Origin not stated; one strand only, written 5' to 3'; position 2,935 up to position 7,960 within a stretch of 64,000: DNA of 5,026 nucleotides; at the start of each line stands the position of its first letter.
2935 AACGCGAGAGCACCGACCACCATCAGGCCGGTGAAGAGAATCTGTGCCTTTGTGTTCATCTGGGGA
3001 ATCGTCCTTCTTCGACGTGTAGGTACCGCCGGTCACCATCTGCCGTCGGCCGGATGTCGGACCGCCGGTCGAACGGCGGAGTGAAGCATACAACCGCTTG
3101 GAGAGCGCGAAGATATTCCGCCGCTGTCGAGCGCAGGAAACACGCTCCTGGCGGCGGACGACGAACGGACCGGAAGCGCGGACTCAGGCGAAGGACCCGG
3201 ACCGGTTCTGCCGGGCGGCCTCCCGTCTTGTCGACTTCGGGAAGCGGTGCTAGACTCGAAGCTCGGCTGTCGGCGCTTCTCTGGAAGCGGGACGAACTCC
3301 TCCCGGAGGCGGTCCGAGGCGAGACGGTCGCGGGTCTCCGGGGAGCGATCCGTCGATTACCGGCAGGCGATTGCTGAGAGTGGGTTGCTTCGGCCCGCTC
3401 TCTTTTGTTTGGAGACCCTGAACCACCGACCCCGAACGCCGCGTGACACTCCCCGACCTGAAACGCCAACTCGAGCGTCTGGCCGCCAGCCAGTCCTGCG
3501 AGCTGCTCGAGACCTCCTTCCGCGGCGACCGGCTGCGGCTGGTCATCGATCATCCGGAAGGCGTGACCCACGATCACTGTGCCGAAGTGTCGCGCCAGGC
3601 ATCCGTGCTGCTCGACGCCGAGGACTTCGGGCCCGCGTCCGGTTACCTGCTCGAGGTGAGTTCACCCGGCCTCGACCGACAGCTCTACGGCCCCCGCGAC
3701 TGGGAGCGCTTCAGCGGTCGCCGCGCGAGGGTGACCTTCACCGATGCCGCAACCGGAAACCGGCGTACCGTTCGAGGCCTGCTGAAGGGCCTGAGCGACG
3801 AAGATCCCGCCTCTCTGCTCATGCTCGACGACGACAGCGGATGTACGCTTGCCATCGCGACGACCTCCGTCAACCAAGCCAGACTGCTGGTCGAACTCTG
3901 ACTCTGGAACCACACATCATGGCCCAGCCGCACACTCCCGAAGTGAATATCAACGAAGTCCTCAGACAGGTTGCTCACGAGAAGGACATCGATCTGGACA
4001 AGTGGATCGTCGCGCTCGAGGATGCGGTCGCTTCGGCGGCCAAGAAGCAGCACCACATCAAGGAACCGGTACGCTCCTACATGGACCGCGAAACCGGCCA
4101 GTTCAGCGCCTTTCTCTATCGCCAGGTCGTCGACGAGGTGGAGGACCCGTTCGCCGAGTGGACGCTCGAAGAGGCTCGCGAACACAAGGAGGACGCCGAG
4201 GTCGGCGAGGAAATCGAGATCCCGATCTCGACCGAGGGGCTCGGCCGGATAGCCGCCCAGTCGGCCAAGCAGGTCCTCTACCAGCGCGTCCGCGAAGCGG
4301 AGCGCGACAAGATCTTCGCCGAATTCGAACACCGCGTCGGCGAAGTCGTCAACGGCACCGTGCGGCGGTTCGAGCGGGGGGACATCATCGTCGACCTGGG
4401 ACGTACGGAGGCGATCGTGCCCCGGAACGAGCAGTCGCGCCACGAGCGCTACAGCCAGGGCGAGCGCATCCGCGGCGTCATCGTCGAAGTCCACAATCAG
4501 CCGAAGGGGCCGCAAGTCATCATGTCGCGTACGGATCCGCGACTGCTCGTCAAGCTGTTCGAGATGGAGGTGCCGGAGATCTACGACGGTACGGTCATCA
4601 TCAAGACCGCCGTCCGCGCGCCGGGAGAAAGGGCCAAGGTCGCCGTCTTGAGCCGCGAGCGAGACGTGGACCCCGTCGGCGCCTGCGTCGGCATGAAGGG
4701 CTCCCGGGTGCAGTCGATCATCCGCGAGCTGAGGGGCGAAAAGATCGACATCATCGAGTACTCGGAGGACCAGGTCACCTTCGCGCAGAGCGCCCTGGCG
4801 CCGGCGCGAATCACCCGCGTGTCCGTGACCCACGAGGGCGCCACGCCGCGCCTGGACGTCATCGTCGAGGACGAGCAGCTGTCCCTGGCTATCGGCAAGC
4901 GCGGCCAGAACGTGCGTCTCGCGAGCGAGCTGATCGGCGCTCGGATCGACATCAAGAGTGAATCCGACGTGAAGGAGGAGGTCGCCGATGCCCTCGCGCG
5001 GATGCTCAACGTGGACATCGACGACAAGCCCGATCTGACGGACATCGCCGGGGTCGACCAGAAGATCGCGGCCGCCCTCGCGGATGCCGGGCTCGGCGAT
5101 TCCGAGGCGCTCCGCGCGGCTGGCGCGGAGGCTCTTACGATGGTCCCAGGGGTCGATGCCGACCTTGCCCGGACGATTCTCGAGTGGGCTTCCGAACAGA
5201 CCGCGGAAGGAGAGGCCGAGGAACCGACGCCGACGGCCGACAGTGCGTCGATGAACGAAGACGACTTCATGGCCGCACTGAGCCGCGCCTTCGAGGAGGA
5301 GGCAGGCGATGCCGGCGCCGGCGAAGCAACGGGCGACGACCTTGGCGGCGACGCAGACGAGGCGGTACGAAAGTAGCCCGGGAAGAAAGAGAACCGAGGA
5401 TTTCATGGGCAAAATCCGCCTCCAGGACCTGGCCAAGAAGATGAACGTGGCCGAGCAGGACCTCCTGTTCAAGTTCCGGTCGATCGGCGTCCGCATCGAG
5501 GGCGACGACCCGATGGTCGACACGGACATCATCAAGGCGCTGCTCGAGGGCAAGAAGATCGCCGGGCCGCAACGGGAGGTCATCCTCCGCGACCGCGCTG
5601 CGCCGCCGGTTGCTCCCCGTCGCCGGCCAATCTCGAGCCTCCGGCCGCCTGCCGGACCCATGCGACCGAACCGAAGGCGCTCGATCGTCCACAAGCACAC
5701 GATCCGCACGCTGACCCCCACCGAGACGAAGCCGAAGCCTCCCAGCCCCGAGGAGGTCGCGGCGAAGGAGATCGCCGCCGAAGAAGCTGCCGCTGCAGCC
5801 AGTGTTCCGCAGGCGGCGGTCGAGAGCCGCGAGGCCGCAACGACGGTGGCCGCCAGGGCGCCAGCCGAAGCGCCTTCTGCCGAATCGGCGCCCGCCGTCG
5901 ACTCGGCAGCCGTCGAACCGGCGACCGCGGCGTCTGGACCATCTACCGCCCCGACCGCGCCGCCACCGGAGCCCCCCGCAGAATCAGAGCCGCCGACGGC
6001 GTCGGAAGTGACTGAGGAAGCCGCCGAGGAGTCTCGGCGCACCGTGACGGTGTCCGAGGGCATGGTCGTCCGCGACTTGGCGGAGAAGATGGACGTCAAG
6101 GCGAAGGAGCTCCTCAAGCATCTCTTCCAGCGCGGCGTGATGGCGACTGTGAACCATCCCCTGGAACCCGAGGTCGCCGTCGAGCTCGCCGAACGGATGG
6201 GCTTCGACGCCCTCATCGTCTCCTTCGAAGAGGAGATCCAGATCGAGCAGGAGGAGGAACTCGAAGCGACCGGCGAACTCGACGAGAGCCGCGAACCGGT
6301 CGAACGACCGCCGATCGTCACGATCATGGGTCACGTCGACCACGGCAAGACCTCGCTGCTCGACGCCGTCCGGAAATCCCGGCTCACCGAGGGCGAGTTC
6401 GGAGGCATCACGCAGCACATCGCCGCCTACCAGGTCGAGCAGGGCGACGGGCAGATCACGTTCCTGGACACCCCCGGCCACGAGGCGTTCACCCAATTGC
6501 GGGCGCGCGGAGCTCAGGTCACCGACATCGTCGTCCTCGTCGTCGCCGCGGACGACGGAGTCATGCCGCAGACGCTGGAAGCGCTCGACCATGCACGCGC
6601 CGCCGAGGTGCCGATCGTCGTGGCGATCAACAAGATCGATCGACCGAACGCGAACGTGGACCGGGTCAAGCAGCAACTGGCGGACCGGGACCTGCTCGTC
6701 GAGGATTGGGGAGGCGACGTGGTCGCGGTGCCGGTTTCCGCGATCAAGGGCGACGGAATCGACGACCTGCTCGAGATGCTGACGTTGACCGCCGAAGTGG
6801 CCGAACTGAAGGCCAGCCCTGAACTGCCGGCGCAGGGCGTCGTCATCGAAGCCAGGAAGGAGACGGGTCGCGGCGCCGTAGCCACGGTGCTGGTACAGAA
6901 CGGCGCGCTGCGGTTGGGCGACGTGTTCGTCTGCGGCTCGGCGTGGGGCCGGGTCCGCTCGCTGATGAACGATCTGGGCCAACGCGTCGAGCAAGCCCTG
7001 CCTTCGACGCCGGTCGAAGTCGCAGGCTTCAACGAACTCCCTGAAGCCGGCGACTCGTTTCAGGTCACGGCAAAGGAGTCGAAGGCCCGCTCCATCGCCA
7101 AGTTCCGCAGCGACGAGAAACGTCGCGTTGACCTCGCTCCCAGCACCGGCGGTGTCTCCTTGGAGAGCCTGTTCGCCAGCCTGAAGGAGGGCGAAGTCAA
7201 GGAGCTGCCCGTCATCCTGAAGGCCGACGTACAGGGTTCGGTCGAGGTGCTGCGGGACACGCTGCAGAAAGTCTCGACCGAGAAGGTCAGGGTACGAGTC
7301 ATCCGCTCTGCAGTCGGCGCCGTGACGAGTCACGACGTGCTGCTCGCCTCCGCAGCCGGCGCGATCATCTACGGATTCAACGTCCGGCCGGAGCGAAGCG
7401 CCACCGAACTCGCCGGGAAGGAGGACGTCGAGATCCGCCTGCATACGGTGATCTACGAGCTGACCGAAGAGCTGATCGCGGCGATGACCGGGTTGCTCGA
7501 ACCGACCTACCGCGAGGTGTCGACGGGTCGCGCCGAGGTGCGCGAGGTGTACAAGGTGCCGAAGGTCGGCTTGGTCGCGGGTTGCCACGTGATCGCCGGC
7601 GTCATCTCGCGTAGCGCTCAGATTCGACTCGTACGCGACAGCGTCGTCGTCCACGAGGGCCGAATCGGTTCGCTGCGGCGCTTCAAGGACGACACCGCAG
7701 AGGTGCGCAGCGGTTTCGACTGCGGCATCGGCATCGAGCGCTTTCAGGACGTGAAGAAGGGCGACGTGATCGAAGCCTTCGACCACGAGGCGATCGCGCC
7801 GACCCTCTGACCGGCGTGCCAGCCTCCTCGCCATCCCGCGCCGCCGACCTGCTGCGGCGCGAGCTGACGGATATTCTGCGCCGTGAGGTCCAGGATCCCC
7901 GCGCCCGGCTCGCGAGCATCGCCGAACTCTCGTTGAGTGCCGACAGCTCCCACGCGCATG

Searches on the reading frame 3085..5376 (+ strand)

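Call 46: search_protein_families(library=pfam, proteins=[window:3085-5376:+], max_evalue=0.001)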
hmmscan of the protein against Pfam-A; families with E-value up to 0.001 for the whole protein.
window:3085-5376:+ (763 aa): 6 families
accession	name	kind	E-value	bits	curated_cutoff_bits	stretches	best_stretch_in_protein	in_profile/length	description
PF08529.16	NusA_N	-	3.7e-33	114.7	23.8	1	289-408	2-119/119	NusA N-terminal domain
PF13184.12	KH_5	-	2.4e-32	111.3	27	1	513-580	1-68/69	NusA-like KH domain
PF14520.12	HHH_5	-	6.3e-09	36.6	27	1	650-700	3-53/57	Helix-hairpin-helix domain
PF00575.29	S1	-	5.6e-08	33.5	22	1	415-476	1-69/74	S1 RNA binding domain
PF00013.35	KH_1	-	9.8e-05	22.5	21.5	0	592-628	4-41/66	KH domain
PF23095.1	KH_NusA_C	-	0.00024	21.5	34.2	1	594-624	5-35/59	Transcription termination/antitermination protein NusA, KH domain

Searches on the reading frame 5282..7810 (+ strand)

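Call 46: search_protein_families(library=pfam, proteins=[window:5282-7810:+], max_evalue=0.001)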
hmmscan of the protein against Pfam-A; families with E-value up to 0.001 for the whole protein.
window:5282-7810:+ (842 aa): 8 families
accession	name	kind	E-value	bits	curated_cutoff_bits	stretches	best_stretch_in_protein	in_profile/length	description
PF00009.33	GTP_EFTU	-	3.8e-39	134.7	26.5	1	345-502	5-184/188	Elongation factor Tu GTP binding domain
PF11987.13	IF-2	-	2.4e-38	131.1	27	1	624-731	9-116/117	Translation-initiation factor 2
PF22042.2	EF-G_D2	-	5.4e-26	91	27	1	516-595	1-83/84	Elongation factor G domain 2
PF04760.21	IF2_N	-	4.1e-18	65.3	25.3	2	259-308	2-52/53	Translation initiation factor IF-2, N-terminal region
PF01926.29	MMR_HSR1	-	9.1e-12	45.5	21.9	1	346-451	2-113/113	50S ribosome-binding GTPase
PF02421.24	FeoB_N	-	1.8e-07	31.2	27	1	346-498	3-154/156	Ferrous iron transport protein B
PF03144.31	GTP_EFTU_D2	-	1e-06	29.5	30.3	1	763-830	1-72/73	Elongation factor Tu domain 2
PF00025.27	Arf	-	1.1e-06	28.6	22.3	1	348-501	19-171/174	ADP-ribosylation factor family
